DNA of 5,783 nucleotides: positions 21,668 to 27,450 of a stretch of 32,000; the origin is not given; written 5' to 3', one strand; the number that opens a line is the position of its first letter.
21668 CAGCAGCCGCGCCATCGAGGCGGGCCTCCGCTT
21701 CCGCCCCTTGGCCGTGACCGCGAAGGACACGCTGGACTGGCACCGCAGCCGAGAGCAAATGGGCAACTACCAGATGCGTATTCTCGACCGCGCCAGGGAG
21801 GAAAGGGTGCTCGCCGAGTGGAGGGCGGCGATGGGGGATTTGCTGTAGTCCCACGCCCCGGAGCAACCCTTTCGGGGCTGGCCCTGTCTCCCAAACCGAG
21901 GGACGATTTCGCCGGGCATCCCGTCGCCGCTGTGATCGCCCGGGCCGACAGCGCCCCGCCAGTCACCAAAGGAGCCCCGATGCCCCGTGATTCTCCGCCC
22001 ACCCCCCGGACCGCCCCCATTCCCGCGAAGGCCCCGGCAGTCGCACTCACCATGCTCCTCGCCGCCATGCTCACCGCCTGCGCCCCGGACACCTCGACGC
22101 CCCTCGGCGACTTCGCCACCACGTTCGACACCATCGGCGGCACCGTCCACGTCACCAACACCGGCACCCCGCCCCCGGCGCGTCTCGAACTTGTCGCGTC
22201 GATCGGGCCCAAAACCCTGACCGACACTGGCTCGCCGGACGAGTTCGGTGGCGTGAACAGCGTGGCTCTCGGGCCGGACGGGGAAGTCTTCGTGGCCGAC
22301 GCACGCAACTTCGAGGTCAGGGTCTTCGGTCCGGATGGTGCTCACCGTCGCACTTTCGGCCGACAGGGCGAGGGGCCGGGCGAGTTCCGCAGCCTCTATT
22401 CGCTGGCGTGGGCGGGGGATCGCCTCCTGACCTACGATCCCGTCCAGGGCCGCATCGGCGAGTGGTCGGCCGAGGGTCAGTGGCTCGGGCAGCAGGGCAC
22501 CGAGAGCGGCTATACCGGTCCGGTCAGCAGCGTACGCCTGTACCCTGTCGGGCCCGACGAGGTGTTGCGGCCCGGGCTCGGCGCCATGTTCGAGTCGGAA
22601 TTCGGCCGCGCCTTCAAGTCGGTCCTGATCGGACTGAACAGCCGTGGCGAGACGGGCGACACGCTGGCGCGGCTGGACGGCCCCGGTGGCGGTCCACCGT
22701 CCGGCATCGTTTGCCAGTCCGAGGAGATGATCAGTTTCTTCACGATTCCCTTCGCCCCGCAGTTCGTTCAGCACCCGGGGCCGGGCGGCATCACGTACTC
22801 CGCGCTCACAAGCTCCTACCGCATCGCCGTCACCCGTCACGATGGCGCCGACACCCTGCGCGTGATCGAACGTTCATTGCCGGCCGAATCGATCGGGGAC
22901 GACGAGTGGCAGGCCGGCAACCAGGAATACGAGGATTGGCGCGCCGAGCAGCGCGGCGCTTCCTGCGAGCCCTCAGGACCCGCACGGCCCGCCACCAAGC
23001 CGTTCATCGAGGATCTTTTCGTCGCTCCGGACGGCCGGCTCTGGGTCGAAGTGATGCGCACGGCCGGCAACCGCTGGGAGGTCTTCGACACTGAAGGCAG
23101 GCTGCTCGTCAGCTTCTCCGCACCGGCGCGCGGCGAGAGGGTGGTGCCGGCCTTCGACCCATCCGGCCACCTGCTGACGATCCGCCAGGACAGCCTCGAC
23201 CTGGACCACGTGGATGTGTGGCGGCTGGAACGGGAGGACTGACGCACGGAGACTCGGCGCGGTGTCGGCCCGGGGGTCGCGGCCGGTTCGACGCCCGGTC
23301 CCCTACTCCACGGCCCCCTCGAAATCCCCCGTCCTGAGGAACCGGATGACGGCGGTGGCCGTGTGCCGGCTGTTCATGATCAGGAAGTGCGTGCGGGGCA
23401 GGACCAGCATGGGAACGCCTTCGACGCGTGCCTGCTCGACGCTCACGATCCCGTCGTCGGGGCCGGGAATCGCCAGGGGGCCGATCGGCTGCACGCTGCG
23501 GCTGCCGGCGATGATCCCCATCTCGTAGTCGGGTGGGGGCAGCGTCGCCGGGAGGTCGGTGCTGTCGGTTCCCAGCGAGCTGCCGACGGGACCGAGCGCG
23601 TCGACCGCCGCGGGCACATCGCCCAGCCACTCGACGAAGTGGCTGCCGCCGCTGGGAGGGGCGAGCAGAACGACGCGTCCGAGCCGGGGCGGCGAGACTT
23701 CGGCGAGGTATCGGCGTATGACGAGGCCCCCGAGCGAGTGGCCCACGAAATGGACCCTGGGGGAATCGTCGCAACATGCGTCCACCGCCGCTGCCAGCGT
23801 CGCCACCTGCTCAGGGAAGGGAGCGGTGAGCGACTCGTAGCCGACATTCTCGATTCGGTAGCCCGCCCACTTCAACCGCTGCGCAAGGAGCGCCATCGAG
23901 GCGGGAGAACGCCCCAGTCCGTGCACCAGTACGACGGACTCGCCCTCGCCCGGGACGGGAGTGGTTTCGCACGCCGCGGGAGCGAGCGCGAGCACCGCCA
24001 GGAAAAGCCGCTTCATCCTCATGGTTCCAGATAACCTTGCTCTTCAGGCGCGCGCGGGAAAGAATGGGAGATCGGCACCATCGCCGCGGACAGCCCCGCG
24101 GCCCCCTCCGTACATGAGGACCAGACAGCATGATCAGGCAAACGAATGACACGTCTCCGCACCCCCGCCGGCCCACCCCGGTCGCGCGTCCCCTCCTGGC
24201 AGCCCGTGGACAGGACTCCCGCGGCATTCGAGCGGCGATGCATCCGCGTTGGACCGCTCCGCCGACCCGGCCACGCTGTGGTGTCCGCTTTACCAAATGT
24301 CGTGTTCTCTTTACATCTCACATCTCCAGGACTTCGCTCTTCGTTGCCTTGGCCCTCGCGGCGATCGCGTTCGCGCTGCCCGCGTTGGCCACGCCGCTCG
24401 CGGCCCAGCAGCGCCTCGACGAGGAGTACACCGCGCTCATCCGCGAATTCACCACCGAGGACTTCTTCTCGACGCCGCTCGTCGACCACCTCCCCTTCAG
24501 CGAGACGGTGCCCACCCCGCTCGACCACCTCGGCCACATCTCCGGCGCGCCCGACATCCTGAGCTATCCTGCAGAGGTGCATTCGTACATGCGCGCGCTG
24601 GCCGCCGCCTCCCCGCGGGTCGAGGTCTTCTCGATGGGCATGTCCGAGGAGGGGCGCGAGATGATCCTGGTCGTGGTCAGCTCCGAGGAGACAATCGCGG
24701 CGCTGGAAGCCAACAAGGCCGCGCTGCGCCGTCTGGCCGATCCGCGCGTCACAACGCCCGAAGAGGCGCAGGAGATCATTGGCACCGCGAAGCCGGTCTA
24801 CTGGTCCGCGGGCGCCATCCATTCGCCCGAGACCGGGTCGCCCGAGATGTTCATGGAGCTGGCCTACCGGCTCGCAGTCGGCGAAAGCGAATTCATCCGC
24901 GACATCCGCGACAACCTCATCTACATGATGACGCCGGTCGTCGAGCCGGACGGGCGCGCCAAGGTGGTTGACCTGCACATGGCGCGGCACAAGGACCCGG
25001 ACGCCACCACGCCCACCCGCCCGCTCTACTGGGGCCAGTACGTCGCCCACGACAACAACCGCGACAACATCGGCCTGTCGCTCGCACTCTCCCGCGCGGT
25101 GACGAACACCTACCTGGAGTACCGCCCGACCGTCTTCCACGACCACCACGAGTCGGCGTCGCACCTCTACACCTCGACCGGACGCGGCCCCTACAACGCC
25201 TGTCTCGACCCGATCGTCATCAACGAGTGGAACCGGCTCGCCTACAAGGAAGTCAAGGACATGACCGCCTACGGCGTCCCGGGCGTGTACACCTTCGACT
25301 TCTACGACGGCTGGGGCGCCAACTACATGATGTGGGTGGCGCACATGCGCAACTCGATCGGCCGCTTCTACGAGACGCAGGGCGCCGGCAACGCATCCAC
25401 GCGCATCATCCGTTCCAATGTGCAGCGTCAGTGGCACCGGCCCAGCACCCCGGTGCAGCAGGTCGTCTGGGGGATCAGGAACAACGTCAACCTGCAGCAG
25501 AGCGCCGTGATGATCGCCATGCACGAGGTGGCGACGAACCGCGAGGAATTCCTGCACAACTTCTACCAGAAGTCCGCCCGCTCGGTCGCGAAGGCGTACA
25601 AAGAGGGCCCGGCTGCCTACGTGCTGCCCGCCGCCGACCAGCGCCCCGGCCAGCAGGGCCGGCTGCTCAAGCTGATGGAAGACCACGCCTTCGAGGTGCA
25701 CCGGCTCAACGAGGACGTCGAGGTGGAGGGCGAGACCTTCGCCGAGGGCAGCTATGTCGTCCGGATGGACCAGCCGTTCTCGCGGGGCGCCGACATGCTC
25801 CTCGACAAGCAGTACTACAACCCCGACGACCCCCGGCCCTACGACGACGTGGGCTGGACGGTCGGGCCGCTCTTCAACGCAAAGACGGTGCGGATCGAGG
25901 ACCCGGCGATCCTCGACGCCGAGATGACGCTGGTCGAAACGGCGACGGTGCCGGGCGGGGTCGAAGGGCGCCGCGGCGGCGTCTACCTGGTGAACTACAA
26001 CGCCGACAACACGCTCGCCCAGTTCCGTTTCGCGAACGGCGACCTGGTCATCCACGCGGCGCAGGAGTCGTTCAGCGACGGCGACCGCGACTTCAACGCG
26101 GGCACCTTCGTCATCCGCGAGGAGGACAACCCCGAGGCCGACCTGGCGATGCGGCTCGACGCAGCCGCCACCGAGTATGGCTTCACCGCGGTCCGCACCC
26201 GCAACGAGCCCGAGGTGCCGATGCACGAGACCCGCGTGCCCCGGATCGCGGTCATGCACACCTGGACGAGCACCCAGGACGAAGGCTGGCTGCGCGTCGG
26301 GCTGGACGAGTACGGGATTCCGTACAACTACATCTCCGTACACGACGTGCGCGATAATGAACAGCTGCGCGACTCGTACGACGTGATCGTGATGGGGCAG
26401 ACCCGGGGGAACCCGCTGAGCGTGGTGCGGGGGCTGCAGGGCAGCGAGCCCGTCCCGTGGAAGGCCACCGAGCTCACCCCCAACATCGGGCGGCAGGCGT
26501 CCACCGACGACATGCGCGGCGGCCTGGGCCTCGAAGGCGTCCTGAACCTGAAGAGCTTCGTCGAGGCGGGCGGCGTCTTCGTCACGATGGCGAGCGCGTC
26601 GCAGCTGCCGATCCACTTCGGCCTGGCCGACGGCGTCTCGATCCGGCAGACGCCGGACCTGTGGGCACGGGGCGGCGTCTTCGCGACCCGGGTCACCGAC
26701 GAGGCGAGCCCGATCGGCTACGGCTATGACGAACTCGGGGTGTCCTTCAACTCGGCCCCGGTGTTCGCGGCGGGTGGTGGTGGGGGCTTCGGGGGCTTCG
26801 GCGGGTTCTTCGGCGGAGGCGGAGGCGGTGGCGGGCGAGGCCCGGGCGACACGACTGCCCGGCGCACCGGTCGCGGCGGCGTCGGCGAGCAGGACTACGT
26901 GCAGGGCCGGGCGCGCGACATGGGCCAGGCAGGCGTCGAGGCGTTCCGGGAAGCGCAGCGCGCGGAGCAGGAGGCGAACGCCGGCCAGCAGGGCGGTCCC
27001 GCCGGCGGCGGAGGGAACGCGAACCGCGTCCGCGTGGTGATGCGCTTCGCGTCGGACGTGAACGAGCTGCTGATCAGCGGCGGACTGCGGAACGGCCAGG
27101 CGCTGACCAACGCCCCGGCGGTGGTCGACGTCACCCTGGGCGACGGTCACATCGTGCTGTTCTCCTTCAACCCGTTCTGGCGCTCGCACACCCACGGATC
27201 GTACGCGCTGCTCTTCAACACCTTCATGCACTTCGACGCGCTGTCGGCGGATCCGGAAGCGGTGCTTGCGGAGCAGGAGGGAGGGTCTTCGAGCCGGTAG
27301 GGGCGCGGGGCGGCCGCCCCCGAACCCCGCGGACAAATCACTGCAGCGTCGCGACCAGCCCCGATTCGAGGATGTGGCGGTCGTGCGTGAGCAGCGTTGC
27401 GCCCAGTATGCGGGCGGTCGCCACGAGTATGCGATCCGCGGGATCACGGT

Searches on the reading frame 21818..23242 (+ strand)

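Call 58: search_protein_families(library=pfam, proteins=[window:21818-23242:+], max_evalue=0.0001)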
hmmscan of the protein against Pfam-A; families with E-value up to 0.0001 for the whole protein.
window:21818-23242:+ (474 aa): 2 families
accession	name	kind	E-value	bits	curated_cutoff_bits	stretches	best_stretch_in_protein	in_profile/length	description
PF01436.27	NHL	-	6.7e-05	23.2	20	0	146-170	4-28/28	NHL repeat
PF17170.10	DUF5128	-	6.8e-05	22.6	22.9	1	154-226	53-128/321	6-bladed beta-propeller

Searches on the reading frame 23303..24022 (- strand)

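Call 59: search_protein_families(library=pfam, proteins=[window:23303-24022:-], max_evalue=0.0001)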
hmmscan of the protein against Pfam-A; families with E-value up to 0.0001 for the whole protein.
window:23303-24022:- (239 aa): 5 families
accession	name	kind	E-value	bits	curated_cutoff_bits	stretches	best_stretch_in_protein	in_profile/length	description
PF12697.13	Abhydrolase_6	-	7.5e-08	33.7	26.3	1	30-149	1-117/217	Alpha/beta hydrolase family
PF02089.21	Palm_thioest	-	1.5e-06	28.6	26.8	1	30-126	2-112/254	Palmitoyl protein thioesterase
PF00561.26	Abhydrolase_1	-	4.5e-06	27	25.8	1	30-124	3-104/245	alpha/beta hydrolase fold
PF05057.20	DUF676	-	1.3e-05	25.2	20.3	0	81-110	71-100/217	Putative serine esterase (DUF676)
PF12146.15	Hydrolase_4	-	2.3e-05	24.2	27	0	29-127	6-114/239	Serine aminopeptidase, S33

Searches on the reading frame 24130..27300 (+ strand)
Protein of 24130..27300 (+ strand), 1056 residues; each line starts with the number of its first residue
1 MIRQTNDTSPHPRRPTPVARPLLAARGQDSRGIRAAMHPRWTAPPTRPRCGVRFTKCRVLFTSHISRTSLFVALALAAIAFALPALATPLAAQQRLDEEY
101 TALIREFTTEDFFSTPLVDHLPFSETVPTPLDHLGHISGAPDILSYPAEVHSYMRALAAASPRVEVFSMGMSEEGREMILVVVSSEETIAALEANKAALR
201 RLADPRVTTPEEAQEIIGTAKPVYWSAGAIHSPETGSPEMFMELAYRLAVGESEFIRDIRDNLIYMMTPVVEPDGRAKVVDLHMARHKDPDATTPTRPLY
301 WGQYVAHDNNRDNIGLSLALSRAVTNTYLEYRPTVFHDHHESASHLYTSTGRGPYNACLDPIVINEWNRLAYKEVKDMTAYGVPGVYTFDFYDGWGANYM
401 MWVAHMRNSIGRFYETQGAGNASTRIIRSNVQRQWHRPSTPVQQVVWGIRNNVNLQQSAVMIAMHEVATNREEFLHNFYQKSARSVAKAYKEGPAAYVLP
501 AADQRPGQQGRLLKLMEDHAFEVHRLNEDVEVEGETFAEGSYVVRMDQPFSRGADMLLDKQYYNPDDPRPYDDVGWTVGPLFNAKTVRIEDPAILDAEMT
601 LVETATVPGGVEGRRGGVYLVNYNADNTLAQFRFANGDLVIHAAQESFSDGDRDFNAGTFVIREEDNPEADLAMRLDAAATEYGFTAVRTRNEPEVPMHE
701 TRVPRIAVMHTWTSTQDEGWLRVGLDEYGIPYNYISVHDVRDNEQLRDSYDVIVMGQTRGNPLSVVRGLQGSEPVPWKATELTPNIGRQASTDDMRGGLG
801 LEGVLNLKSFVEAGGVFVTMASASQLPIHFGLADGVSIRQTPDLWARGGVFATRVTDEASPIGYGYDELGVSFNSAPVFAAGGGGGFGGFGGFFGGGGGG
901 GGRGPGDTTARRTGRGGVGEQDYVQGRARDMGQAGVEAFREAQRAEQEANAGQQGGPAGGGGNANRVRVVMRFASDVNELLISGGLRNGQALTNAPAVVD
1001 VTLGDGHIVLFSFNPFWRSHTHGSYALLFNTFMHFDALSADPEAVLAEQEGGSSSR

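Call 59: search_protein_families(library=pfam, proteins=[window:24130-27300:+], max_evalue=0.0001)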
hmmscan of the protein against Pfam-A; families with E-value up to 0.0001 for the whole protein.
window:24130-27300:+ (1056 aa): 1 family
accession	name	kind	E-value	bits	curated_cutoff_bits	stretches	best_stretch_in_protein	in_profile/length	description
PF00246.29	Peptidase_M14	-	7e-13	49.3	21.6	1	151-279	2-106/286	Zinc carboxypeptidase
